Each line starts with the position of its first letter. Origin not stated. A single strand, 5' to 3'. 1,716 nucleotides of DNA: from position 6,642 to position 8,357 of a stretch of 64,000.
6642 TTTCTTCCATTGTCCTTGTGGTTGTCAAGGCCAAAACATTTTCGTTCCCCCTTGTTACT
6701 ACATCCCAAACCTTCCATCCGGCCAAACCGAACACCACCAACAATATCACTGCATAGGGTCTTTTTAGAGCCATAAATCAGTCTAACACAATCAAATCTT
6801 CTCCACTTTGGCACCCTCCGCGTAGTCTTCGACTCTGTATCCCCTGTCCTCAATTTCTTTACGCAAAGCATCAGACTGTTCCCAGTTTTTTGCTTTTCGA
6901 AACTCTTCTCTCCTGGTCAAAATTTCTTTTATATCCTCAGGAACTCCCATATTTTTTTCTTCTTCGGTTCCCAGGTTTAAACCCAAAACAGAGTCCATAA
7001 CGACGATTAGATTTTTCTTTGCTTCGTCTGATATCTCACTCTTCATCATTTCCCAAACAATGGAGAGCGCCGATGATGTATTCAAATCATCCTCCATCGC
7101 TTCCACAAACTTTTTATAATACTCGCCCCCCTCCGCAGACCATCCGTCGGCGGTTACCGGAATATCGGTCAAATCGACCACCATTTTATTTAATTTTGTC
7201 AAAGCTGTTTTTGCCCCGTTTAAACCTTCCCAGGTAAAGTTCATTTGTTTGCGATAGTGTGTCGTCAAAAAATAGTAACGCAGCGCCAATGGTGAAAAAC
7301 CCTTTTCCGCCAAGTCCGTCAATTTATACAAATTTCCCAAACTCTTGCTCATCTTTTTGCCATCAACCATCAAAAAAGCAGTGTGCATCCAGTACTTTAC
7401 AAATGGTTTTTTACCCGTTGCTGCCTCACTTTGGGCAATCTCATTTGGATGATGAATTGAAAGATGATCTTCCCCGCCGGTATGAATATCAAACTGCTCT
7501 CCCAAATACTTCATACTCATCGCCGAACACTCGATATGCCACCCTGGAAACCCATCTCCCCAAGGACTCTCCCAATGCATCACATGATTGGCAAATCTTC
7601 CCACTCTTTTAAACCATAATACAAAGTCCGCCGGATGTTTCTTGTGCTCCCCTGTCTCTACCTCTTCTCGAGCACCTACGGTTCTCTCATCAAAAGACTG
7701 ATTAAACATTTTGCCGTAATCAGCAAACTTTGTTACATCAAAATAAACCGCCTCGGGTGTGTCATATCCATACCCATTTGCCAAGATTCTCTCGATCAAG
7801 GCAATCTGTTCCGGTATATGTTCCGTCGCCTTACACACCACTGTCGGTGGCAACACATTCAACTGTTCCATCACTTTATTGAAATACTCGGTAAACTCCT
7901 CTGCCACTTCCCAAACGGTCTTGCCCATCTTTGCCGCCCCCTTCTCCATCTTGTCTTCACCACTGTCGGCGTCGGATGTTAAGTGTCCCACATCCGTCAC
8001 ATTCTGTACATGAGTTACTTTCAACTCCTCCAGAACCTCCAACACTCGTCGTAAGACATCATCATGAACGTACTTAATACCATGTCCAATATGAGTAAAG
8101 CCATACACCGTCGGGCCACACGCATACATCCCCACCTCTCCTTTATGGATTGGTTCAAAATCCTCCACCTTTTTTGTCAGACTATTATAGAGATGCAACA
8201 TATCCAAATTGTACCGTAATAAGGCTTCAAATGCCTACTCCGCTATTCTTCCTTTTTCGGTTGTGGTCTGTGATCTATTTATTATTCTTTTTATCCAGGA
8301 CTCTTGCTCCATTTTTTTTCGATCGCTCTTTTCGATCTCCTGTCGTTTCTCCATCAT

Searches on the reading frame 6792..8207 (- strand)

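Call 38: search_protein_families(library=pfam, proteins=[window:6792-8207:-], max_evalue=0.00001)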
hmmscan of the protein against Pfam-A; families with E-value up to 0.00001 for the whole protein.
window:6792-8207:- (471 aa): 5 families
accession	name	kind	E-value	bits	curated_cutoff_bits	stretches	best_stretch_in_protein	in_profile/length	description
PF01406.26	tRNA-synt_1e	-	3.2e-97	326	27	1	17-333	2-300/301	tRNA synthetases class I (C) catalytic domain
PF09334.17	tRNA-synt_1g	-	5.7e-10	38.9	20.1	1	270-329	312-371/391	tRNA synthetases class I (M)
PF00133.28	tRNA-synt_1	-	1e-08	34.8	22.7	1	242-324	332-413/414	tRNA synthetases class I (I, L, M and V)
PF23493.1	CysS_C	-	2.7e-06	27.8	23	1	421-461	3-43/51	Cysteinyl-tRNA ligase anticodon binding domain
PF09190.17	DALR_2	-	2.8e-06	28.2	22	0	366-389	1-24/57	DALR domain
